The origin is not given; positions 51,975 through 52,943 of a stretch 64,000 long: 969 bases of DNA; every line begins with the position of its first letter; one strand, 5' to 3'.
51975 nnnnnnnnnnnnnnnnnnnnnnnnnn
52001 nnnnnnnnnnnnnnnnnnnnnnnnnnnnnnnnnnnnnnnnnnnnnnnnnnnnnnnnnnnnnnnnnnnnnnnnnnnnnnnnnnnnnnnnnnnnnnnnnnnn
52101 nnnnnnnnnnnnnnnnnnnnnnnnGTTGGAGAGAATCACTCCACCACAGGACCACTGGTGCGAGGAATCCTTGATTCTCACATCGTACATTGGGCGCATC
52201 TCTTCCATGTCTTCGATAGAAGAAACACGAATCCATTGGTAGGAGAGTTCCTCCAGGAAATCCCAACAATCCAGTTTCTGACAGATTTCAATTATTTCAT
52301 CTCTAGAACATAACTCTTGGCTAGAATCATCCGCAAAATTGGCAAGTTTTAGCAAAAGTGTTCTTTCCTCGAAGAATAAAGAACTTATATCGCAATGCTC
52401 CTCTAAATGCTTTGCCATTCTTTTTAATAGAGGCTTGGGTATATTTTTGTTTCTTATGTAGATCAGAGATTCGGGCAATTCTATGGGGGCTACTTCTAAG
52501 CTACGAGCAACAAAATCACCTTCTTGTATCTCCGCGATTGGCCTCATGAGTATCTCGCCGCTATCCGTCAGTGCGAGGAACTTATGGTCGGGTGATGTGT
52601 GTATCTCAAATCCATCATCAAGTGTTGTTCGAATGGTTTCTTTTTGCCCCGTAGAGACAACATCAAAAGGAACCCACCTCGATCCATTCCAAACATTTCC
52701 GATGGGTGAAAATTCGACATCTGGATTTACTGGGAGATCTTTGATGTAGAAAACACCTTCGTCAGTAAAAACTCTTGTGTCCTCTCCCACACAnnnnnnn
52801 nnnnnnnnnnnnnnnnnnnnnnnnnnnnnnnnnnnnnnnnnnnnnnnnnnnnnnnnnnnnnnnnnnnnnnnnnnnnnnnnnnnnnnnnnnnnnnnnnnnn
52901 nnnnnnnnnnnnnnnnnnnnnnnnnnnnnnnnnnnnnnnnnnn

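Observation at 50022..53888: Portal-like gene invaded twice: a mini-intein and a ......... homing-endonuclease intein 35 codons apart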

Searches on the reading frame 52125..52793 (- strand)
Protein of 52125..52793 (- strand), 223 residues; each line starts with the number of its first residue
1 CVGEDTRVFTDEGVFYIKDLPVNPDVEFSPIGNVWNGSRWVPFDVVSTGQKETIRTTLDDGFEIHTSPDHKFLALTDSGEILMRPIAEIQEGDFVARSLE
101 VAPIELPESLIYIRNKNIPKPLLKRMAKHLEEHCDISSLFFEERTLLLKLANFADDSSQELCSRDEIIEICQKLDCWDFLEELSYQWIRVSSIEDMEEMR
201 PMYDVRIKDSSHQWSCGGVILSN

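Call 24: search_solved_structures(query=window:52125-52793:-, max_evalue=0.01, show_alignments=2)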
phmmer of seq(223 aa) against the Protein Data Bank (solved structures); distinct sequences matched with E-value up to 0.01: 0.

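Call 33: find_homologous_proteins(query=window:52125-52793:-, max_evalue=0.001)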
Query seq(223 aa): 109 candidates shared short words with the query, none scored E <= 0.001.

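Call 45: find_related_loci(query=window:52125-52793:-, collection=viral_contigs, flank=3000)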
Query window:52125-52793:- (223 aa) in viral_contigs; peptide patterns used: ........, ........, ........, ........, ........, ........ (x = any residue, [..] = any of these).
4 stretches matched a pattern, but none encodes a relative of the query by tblastn (E <= 1e-3).

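Call 48: search_protein_representatives(protein=window:52125-52793:-)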
Query: 223 residues. Proteins with E-value up to 0.001 (for the whole library): 141; up to 1e-10: 25; up to 1e-30: 2. The best 141 are listed.
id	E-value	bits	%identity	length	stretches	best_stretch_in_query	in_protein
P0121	1.8e-39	152.0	52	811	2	1-102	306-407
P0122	5.7e-32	127.5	46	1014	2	1-98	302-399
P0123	1.1e-19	87.4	48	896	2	1-97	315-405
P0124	1.5e-19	86.9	39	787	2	1-102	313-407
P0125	3.8e-19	85.6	35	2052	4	1-97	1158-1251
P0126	1.0e-18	84.2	32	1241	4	1-96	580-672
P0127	4.3e-17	78.9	42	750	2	1-113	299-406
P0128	9.8e-17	77.7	34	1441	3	1-97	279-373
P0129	6.8e-16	74.9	35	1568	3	15-98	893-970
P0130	1.5e-14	70.5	31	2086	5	29-95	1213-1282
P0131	1.0e-13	67.8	31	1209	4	1-111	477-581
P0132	2.7e-13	66.4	35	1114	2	2-99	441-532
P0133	2.9e-13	66.4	29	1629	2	1-96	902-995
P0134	1.0e-12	64.6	31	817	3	1-93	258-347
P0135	1.5e-12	64.0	31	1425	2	1-97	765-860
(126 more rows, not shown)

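Call 61: predict_structure(alignment_id=A5)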
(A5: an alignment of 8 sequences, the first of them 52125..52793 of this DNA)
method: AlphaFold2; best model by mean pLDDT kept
length: 223 residues; sequences in the alignment: 8
mean_pLDDT: 84.6   pTM: 0.81
mean pLDDT of the five models: 84.6, 83.3, 82.7, 82.7, 80.8
residues with pLDDT >= 90: 103; 70-90: 96; 50-70: 15; < 50: 9
segments of 3 or more residues with pLDDT < 50: 105-113
pLDDT, mean of each block of 10 residues (from residue 1): 91 92 85 91 95 94 93 92 95 90 51 61 86 78 78 66 76 80 88 95 92 90 91
secondary structure, 60 per line:
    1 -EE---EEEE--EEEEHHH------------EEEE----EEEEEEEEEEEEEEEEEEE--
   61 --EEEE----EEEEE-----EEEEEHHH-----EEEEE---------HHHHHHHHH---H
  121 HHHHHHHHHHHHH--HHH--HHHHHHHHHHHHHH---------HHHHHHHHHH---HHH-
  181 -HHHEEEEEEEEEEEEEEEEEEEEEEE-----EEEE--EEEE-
elements in order: E7-10 E13-16 E32-35 E40-58 E63-66 E71-75 E81-85 E94-98 H108-116 H120-133 H141-154 H164-173 E185-207 E213-216 E219-222

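Call 64: fold_search(model_id=the predicted structure, library=pdb)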
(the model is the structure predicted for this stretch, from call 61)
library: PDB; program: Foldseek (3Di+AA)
matches with E <= 10: 204; with E <= 0.001: 65
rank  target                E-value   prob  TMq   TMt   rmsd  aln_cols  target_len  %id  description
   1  1am2                  3.5e-10  1.00  0.60  0.73   5.7       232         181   16  GYRA INTEIN FROM MYCOBACTERIUM XENOPI (released 1998-06-24)
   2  4oz6_A                1.2e-09  1.00  0.61  0.78   3.9       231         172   14  Structure of the Branched Intermediate in Protein Splicing (released 2014-05-14)
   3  6frg                  3.1e-08  1.00  0.52  0.73   6.5       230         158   12  Crystal structure of G-1F mutant of Ssp DnaB Mini-Intein variant M86 (released 2019-01-30)
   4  6frh_B                2.1e-07  1.00  0.52  0.75   3.5       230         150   10  Crystal structure of Ssp DnaB Mini-Intein variant M86 (released 2019-01-30)
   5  2in8                  2.1e-07  1.00  0.51  0.80   3.4       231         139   13  crystal structure of Mtu recA intein, splicing domain (released 2007-05-01)
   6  6rpq                  3.2e-07  1.00  0.49  0.44   6.6       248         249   14  Crystal structure of PhoCDC21-1 intein (released 2019-08-14)
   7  6frh_A                4.3e-07  1.00  0.52  0.71   7.1       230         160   11  Crystal structure of Ssp DnaB Mini-Intein variant M86 (released 2019-01-30)
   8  5i0a                  4.6e-07  1.00  0.51  0.78   6.9       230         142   13  RecA mini intein in complex with cisplatin (released 2016-09-21)
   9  2in0                  4.8e-07  1.00  0.51  0.79   6.3       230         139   15  crystal structure of Mtu recA intein splicing domain (released 2007-05-01)
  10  4o1r                  4.8e-07  1.00  0.50  0.77   5.7       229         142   14  Crystal structure of NpuDnaB intein (released 2014-03-19)
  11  2in9                  5.1e-07  1.00  0.51  0.79   6.2       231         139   15  crystal structure of Mtu recA intein, splicing domain (released 2007-05-01)
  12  6fre                  6.5e-07  1.00  0.52  0.74   3.0       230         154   10  Crystal structure of G-1F/H73A mutant of Ssp DnaB Mini-Intein variant M86 (released 2019-01-30)
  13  6qaz                  6.9e-07  1.00  0.48  0.81   3.2       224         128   13  Crystal structure of gp41-1 intein (released 2019-11-13)
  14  2lqm_MODEL_1_A        6.9e-07  1.00  0.45  0.57   7.3       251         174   14  Solution Structures of RadA intein from Pyrococcus horikoshii (released 2012-05-16)
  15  1mi8                  8.7e-07  1.00  0.50  0.78   3.8       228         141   11  2.0 Angstrom crystal structure of a DnaB intein from Synechocystis sp. PCC 6803 (released 2003-08-19)
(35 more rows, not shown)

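Call 68: search_solved_structures(query=A5, max_evalue=0.01, show_alignments=3)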
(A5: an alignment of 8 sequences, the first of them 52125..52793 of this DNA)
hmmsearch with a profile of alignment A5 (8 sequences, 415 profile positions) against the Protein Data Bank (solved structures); distinct sequences matched with E-value up to 0.01: 30.
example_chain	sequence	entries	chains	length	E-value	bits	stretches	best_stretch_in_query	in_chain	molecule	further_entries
7qsu_A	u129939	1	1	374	1.6e-12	50.4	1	39-282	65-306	V-ATPase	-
7qss_A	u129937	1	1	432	1.8e-12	50.3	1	39-282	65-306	V-type ATP synthase alpha chain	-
1dq3_A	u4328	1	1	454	3.4e-12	49.3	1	51-403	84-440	ENDONUCLEASE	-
2cw7_A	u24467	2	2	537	3.3e-11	46.1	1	209-277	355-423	Endonuclease PI-PkoII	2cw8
1mi8_A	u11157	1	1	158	3.3e-07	32.9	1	3-95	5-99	DnaB intein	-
1um2_A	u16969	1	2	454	2.9e-06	29.8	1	122-269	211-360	ENDONUCLEASE PI-SCEI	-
1dfa_A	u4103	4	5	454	2.9e-06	29.8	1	122-269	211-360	PI-SCEI ENDONUCLEASE | ENDONUCLEASE PI-SCEI | PI-SCEI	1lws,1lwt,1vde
6rpq_A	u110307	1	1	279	5.3e-06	28.9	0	44-99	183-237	Ubiquitin-like protein SMT3,1108aa long hypothetical cell division control protein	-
4o1r_A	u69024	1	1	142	7.7e-06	28.4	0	2-88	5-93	Replicative DNA helicase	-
1am2_A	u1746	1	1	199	8.8e-06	28.2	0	40-96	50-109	MXE GYRA INTEIN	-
6frg_A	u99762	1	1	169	1.2e-05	27.7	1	3-95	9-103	Replicative DNA helicase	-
6frh_A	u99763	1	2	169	1.2e-05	27.7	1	3-95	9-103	Replicative DNA helicase,Replicative DNA helicase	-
1ef0_A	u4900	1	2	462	2.2e-05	26.9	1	122-269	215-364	PI-SCEI ENDONUCLEASE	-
1jva_A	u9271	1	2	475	2.3e-05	26.8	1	122-269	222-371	VMA1-DERIVED HOMING ENDONUCLEASE X10SSS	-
9cop_A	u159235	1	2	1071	3.3e-05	26.3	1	122-269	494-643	V-type proton ATPase catalytic subunit A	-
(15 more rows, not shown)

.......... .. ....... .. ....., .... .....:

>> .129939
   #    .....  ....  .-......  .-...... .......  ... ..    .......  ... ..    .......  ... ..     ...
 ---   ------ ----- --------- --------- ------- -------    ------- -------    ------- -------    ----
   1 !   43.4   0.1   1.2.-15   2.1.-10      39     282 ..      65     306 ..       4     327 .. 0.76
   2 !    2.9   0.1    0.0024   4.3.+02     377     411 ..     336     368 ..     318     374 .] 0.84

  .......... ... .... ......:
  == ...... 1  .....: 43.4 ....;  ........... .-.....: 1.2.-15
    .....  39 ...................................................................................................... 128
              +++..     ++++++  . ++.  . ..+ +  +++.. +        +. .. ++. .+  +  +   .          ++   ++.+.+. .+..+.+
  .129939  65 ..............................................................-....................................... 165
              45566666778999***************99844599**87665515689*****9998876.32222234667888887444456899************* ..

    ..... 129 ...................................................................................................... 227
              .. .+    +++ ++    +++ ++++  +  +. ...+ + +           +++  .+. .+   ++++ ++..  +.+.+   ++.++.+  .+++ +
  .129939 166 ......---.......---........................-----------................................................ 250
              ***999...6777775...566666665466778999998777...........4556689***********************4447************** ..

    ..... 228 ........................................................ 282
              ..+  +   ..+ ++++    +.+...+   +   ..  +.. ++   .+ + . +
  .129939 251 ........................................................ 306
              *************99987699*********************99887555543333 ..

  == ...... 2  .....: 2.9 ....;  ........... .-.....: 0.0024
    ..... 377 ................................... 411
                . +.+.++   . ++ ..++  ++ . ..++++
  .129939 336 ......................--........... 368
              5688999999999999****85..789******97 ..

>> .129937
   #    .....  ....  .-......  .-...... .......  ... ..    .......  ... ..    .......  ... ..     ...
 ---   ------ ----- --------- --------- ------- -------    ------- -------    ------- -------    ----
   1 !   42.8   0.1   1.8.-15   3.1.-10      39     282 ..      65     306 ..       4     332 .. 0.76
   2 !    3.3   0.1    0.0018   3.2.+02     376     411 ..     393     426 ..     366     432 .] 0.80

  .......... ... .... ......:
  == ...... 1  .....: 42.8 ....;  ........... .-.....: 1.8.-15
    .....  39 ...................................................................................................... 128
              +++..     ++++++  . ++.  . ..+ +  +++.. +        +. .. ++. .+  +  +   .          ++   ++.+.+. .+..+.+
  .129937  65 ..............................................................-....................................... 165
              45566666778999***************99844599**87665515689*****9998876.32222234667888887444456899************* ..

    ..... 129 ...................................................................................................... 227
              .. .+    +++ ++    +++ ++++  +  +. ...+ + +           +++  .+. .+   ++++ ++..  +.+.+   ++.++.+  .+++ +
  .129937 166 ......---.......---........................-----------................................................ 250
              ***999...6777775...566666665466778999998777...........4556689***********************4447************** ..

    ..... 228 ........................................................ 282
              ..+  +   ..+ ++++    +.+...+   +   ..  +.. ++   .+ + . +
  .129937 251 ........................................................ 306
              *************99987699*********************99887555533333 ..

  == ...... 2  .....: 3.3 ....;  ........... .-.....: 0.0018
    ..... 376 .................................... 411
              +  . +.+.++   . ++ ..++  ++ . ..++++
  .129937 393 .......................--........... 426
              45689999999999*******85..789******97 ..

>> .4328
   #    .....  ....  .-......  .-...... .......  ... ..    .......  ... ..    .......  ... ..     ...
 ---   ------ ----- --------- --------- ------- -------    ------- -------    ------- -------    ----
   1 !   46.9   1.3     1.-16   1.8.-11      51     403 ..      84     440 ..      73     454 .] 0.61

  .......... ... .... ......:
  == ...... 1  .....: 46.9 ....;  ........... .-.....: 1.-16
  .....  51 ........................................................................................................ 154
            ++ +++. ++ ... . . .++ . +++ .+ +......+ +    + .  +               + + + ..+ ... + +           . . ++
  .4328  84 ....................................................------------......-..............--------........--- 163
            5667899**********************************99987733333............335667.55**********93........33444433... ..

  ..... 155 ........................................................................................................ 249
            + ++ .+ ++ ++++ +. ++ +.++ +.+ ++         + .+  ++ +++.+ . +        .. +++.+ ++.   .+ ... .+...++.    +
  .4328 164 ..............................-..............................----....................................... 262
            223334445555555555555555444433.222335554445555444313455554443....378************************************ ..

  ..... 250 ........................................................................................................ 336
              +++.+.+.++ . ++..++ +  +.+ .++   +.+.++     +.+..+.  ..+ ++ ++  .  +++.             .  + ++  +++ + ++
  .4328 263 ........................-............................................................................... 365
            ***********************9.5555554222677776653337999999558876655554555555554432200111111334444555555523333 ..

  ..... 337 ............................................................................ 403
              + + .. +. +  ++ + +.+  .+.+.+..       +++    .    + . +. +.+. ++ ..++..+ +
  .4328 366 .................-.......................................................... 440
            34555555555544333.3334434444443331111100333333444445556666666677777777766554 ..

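Call 70: search_dna_similar(query=window:52125-52793:-, collection=phages, mode=protein, max_rows=25, max_evalue=0.001)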
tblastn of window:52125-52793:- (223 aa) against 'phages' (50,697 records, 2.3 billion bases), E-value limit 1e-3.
Records with a match: 21; places in all: 21; records where one place covers at least 80% of the query: 0.
Best place of each record, by identity: <60% 21.
By first word of the organism name: Staphylococcus 10; Acinetobacter 7; Bacillus 2; Bacteriophage 1; Salicola 1.
By host as written in the record: Staphylococcus aureus 10; Acinetobacter baumannii 3; Acinetobacter baumannii YMC13/03/R2096 2; - 1; Salicola sp. PV4 1; Acinetobacter baumannii strain KZ-1096 1; Acinetobacter baumannii strain KZ-1098 1; Bacillus cereus NCCP 14796 1; and 1 more.
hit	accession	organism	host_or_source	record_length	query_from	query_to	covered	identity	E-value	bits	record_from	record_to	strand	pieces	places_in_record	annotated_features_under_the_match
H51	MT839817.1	Bacteriophage sp.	human fecal samples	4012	1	105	47%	36.4%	3e-8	59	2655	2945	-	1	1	record has no annotation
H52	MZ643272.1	Staphylococcus phage vB_Sau-RP15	Staphylococcus aureus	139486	1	80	36%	34.9%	2e-4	48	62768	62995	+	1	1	ribonucleoside-diphosphate reductase alpha subunit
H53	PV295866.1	Staphylococcus phage CIFT_MFB_MRSA13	Staphylococcus aureus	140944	1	80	36%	34.9%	2e-4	47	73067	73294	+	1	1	hypothetical protein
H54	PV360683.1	Staphylococcus phage CIFT_MFB_MRSA16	Staphylococcus aureus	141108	1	80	36%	34.9%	2e-4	47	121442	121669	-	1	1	hypothetical protein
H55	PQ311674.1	Staphylococcus phage CIFT_MFB_MRSA12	Staphylococcus aureus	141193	1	80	36%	34.9%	2e-4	47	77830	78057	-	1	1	hypothetical protein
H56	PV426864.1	Staphylococcus phage CIFT_MFB_MRSA21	Staphylococcus aureus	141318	1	80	36%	34.9%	2e-4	47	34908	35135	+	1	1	hypothetical protein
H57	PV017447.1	Staphylococcus phage CIFT_MFB_MRSA28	Staphylococcus aureus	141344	1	80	36%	34.9%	2e-4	47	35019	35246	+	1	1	hypothetical protein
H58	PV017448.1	Staphylococcus phage CIFT_MFB_MRSA32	Staphylococcus aureus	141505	1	80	36%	34.9%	2e-4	47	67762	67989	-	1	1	ribonucleotide reductase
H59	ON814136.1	Staphylococcus phage vB_SauM-V1SA22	Staphylococcus aureus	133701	1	80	36%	34.9%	2e-4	47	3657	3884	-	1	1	ribonucleotide reductase of class Ia (aerobic), alpha subunit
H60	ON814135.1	Staphylococcus phage vB_SauM-V1SA20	Staphylococcus aureus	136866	1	80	36%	34.9%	2e-4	47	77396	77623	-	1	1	ribonucleotide reductase of class Ia (aerobic), alpha subunit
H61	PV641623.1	Staphylococcus phage St1.CM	Staphylococcus aureus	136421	1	80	36%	34.9%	4e-4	47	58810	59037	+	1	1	ribonucleotide reductase of class Ia (aerobic) alpha subunit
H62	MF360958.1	Salicola phage SCTP-2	Salicola sp. PV4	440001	1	93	42%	29.8%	5e-5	50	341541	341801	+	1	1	428: rNDP reductase alpha subunit-like protein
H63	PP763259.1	Acinetobacter phage Ab15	Acinetobacter baumannii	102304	1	97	43%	26.5%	5e-4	46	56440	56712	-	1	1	ribonucleotide reductase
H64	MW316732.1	Acinetobacter phage Herod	Acinetobacter baumannii strain KZ-1096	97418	1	97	43%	26.5%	6e-4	46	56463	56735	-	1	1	ribonucleoside-diphosphate reductase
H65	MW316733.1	Acinetobacter phage Bestia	Acinetobacter baumannii strain KZ-1098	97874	1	97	43%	26.5%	6e-4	46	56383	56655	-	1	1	ribonucleoside-diphosphate reductase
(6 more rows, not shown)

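Call 71: search_protein_families(library=pfam, proteins=[window:52125-52793:-], max_evalue=0.1)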
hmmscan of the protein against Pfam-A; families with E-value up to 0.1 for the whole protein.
window:52125-52793:- (223 aa): 1 family
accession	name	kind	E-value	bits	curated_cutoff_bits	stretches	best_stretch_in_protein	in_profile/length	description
PF14890.11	Intein_splicing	-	3.5e-11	43.6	35.8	1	46-211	42-144/155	Intein splicing domain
